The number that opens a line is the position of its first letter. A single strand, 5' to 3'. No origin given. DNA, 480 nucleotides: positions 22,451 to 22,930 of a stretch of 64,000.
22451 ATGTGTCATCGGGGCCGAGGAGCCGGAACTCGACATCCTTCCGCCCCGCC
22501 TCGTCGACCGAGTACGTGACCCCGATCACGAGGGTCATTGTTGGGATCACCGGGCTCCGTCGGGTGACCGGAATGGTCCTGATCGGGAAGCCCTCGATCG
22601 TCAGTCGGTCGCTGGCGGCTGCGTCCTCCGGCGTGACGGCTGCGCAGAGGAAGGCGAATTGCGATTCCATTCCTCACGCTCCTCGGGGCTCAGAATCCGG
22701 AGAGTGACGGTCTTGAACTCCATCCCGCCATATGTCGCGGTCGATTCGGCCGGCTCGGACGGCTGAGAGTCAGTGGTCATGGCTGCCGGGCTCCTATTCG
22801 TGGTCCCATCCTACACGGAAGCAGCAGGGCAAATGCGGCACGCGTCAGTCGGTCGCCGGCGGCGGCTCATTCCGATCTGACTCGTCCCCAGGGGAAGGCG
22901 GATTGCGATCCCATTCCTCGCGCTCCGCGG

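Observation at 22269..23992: Lower-GC islet with tandemly duplicated small genes encoding a repeated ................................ module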

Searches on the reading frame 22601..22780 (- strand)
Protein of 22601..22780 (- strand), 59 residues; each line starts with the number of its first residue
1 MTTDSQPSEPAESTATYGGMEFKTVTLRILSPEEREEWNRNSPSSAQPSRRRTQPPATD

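Call 5: search_protein_families(library=pfam, proteins=[window:22601-22780:-], max_evalue=1)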
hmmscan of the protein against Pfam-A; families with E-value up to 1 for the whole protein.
window:22601-22780:- (59 aa): 0 families

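Call 21: search_protein_families(library=ncbifam, proteins=[window:22601-22780:-], max_evalue=1)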
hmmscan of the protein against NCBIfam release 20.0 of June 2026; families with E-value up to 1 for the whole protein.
window:22601-22780:- (59 aa): 0 families

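Call 22: search_protein_families(library=padloc, proteins=[window:22601-22780:-], max_evalue=1)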
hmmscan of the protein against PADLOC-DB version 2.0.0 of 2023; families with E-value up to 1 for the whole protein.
window:22601-22780:- (59 aa): 0 families

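Call 33: search_protein_representatives(alignment_id=A2)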
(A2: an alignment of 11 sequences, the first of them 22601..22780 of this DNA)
Query: 11 sequences, 60 profile positions. Proteins with E-value up to 0.001 (for the whole library): 10; up to 1e-10: 4; up to 1e-30: 1. The best 10 are listed.
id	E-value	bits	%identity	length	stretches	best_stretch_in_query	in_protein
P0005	9.5e-43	160.2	-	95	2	1-45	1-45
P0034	1.1e-28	115.2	-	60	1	1-60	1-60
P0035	9.6e-18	80.2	-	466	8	11-54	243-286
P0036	3.4e-11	59.2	-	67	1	1-46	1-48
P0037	9.9e-10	54.5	-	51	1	18-60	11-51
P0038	6.9e-05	39.0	-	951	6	12-32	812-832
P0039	1.3e-04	38.1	-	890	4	3-32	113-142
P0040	3.7e-04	36.6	-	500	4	5-32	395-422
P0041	4.2e-04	36.5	-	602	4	30-57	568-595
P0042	5.4e-04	36.1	-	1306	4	8-29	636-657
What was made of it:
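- Tried and rejected: Exhaustive HMM search of 1.84 billion representatives (call 33).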

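Call 46: search_solved_structures(query=A2, max_evalue=10, show_alignments=2)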
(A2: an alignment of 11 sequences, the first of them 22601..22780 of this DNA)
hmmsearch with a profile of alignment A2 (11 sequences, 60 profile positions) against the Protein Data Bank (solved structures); distinct sequences matched with E-value up to 10: 5.
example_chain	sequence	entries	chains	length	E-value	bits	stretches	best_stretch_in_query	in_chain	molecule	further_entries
1p6s_A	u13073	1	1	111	1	12.8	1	27-42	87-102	RAC-beta serine/threonine protein kinase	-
2x18_A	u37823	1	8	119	1.1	12.7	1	28-54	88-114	RAC-GAMMA SERINE/THREONINE-PROTEIN KINASE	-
3vpg_A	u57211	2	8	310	1.1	12.7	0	26-42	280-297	L-lactate dehydrogenase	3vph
2e37_A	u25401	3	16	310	1.1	12.7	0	26-42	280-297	L-lactate dehydrogenase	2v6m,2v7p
8q61_A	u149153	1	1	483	1.6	12.2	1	28-53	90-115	RAC-beta serine/threonine-protein kinase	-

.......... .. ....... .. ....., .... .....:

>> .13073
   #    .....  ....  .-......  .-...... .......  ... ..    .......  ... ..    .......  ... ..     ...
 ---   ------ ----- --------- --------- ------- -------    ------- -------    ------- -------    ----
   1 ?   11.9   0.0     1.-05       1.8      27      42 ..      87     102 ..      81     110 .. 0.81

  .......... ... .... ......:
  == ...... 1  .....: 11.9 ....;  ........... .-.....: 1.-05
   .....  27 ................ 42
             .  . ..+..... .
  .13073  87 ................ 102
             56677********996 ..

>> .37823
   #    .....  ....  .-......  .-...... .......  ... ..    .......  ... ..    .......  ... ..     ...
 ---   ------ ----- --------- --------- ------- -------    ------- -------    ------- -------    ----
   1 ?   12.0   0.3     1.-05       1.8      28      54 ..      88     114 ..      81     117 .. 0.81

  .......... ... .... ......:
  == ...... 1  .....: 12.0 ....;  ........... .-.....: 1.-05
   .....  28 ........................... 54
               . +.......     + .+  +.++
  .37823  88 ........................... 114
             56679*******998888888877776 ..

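Call 47: search_protein_families(library=phrogs, proteins=[window:22601-22780:-], max_evalue=1)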
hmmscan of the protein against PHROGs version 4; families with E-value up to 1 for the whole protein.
window:22601-22780:- (59 aa): 0 families
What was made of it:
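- Tried and rejected: Pfam, NCBIfam, PADLOC, PHROGs and a PDB profile search gave no significant hit (calls 5, 21, 22, 46, 47).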

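Call 69: find_related_loci(query=A2, collection=metagenome_contigs, flank=3000)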
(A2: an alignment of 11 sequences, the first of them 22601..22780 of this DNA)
Query A2 (59 aa) in metagenome_contigs; peptide patterns used: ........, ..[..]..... (x = any residue, [..] = any of these).
164 stretches matched a pattern, but none encodes a relative of the query by tblastn (E <= 1e-3).

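Call 70: find_related_loci(query=A2, collection=viral_contigs, flank=3000)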
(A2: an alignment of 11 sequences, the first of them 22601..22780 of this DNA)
Query A2 (59 aa) in viral_contigs; peptide patterns used: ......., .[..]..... (x = any residue, [..] = any of these).
73 stretches matched a pattern, but none encodes a relative of the query by tblastn (E <= 1e-3).

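Call 88: search_protein_families(library=pfam, proteins=[P0041, P0038, P0040, P0042, P0037, P0034], max_evalue=0.1)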
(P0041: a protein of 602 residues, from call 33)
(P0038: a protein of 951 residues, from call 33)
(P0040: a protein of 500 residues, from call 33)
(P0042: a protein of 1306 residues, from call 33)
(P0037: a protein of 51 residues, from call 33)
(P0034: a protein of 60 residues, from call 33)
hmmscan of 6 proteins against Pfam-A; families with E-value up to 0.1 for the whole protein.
P0041 (602 aa): 2 families
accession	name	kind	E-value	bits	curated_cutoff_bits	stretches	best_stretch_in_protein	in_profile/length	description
PF07278.17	DUF1441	-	0.00049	20.5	35.1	0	390-407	55-72/147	Protein of unknown function (DUF1441)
PF00401.25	ATP-synt_DE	-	0.087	13.5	24.6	0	160-182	4-26/47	ATP synthase, Delta/Epsilon chain, long alpha-helix domain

P0038 (951 aa): 3 families
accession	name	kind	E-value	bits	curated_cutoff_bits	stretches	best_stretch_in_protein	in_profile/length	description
PF16819.11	DUF5074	-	8e-05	22.3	27.2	0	558-665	95-202/353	Domain of unknown function (DUF5074)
PF20842.4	Rax2_2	-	0.0028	18.2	27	0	784-811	37-63/146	Rax2 second domain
PF12913.13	SH3_6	-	0.025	14.6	27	0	488-505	25-42/53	SH3 domain (SH3b1 type)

P0040 (500 aa): 1 family
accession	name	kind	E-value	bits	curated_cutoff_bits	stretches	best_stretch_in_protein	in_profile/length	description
PF10282.15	Lactonase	-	0.00041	20.1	21.7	1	287-436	154-323/344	Lactonase, 7-bladed beta-propeller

P0042 (1306 aa): 1 family
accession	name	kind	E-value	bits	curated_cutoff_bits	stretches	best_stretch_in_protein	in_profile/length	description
PF14481.13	Fimbrial_PilY2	-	5.1e-06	26.5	25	0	316-332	3-19/75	Type 4 fimbrial biogenesis protein PilY2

P0037 (51 aa): 0 families

P0034 (60 aa): 0 families
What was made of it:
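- Tried and rejected: Pfam checks linked them to unrelated beta-propeller or low-complexity repeats (call 88).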
